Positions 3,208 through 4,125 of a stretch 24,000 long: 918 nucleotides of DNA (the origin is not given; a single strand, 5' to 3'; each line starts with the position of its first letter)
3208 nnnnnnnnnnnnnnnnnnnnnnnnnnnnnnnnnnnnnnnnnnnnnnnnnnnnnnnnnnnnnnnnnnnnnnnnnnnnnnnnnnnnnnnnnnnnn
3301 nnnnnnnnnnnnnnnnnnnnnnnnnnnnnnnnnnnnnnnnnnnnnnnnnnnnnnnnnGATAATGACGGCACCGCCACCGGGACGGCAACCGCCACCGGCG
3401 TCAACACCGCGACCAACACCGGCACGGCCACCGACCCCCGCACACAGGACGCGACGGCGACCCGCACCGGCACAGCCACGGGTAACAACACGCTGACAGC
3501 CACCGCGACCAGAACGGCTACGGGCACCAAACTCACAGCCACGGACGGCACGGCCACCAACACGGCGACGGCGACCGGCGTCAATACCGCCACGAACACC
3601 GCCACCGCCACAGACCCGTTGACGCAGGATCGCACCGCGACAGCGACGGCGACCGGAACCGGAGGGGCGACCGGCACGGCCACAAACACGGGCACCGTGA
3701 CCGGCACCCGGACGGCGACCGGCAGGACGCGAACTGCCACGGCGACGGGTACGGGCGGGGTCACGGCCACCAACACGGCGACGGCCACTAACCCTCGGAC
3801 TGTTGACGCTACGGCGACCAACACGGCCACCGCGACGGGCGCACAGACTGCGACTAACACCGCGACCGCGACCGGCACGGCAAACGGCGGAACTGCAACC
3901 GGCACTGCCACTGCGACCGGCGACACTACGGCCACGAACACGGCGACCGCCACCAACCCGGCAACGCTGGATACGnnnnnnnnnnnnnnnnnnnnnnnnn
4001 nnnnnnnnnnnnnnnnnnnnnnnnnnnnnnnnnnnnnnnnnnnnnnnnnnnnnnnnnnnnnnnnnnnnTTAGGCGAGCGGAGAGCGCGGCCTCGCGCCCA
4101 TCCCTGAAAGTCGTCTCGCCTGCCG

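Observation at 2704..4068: Secreted ~450-aa protein that is essentially one long alternating Thr-X array (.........[DN]PxTxD modules)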

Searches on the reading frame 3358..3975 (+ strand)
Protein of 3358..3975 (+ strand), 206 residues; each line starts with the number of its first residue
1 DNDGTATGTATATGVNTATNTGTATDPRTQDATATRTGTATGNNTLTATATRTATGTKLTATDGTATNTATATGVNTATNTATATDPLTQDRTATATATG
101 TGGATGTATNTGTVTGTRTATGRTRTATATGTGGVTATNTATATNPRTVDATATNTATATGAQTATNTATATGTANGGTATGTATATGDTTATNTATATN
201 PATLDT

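Call 63: predict_structure(protein=window:3358-3975:+)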
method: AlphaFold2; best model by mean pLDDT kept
length: 206 residues; sequences in the alignment: 1
mean_pLDDT: 57.1   pTM: 0.55
mean pLDDT of the five models: 57.1, 52.7, 52.6, 47.0, 37.8
residues with pLDDT >= 90: 0; 70-90: 8; 50-70: 168; < 50: 30
segments of 3 or more residues with pLDDT < 50: 56-61, 119-121, 174-176, 201-206
pLDDT, mean of each block of 10 residues (from residue 1): 56 62 57 60 58 50 57 60 58 60 51 54 57 60 56 60 60 54 59 63 42
secondary structure, 60 per line:
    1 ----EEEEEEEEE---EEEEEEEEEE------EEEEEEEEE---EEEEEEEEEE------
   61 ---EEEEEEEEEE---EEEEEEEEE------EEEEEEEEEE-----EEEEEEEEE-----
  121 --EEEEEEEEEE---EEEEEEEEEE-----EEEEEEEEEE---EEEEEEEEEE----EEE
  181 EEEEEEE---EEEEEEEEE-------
elements in order: E5-13 E17-26 E33-41 E45-54 E64-73 E77-85 E92-101 E107-115 E123-132 E136-145 E151-160 E164-173 E178-187 E191-199

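Call 65: fold_search(model_id=the predicted structure, library=pdb)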
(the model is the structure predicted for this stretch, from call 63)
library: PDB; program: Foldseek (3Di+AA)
matches with E <= 10: 35; with E <= 0.001: 0
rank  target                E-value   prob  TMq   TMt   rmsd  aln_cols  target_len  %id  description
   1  9a7k_B                7.0e-01  0.13  0.30  0.17  17.6       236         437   11  Integrative model of SUFB-SUFD by crosslinking MS and deep learning (released 2024-09-18)
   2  4wa0                  8.6e-01  0.08  0.25  0.18  13.4       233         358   11  The structure of a possible adhesin C-terminal domain from Caldicellulosiruptor kronotskyensis (released 2015-03-04)
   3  1k5c                  9.1e-01  0.01  0.12  0.10  17.0       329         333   12  Endopolygalacturonase I from Stereum purpureum at 0.96 A resolution (released 2002-06-05)
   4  9u4u_A                1.5e+00  0.02  0.12  0.15  18.4       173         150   10  Structure of the functional amyloid FapC from Pseudomonas sp.UK4 (released 2025-08-06)
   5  4z05_A                1.8e+00  0.03  0.17  0.18  13.7       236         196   10  C. bescii Family 3 pectate lyase mutant E84A (released 2015-12-23)
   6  6n2b_A                2.1e+00  0.01  0.14  0.11  14.7       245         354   12  The Crystal Structure of Caldicellulosiruptor kristjanssonii Tapirin C-terminal domain (released 2018-12-19)
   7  5awg_B                2.6e+00  0.06  0.30  0.21  16.7       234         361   10  Crystal structure of Hg-bound SufB-SufC-SufD complex from Escherichia coli (released 2015-11-11)
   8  2zu0_A                2.8e+00  0.06  0.30  0.18  17.2       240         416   11  Crystal structure of SufC-SufD complex involved in the iron-sulfur cluster biosynthesis (released 2009-03-10)
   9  6n2b_B                3.2e+00  0.02  0.16  0.12  15.6       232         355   12  The Crystal Structure of Caldicellulosiruptor kristjanssonii Tapirin C-terminal domain (released 2018-12-19)
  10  8bke_AAA              3.2e+00  0.01  0.13  0.09  16.1       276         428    6  Crystal structure of the Klebsiella phage KP34p57 capsular depolymerase (released 2023-08-30)
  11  5nxk_A                3.3e+00  0.01  0.17  0.13  16.0       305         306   12  L. reuteri 53608 SRRP (released 2018-03-21)
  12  5uyt_A                3.7e+00  0.01  0.15  0.10  20.6       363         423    7  Crystal structure of ice binding protein from an Antarctic bacterium Flavobacteriaceae (released 2017-10-25)
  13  5awf_B                3.9e+00  0.05  0.30  0.18  18.6       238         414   12  Crystal structure of SufB-SufC-SufD complex from Escherichia coli (released 2015-11-11)
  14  1vh4_B                4.3e+00  0.04  0.30  0.18  17.9       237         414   11  Crystal structure of a stabilizer of iron transporter (released 2003-12-30)
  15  1rwr                  4.3e+00  0.01  0.17  0.14  15.4       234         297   12  Crystal structure of filamentous hemagglutinin secretion domain (released 2004-04-13)
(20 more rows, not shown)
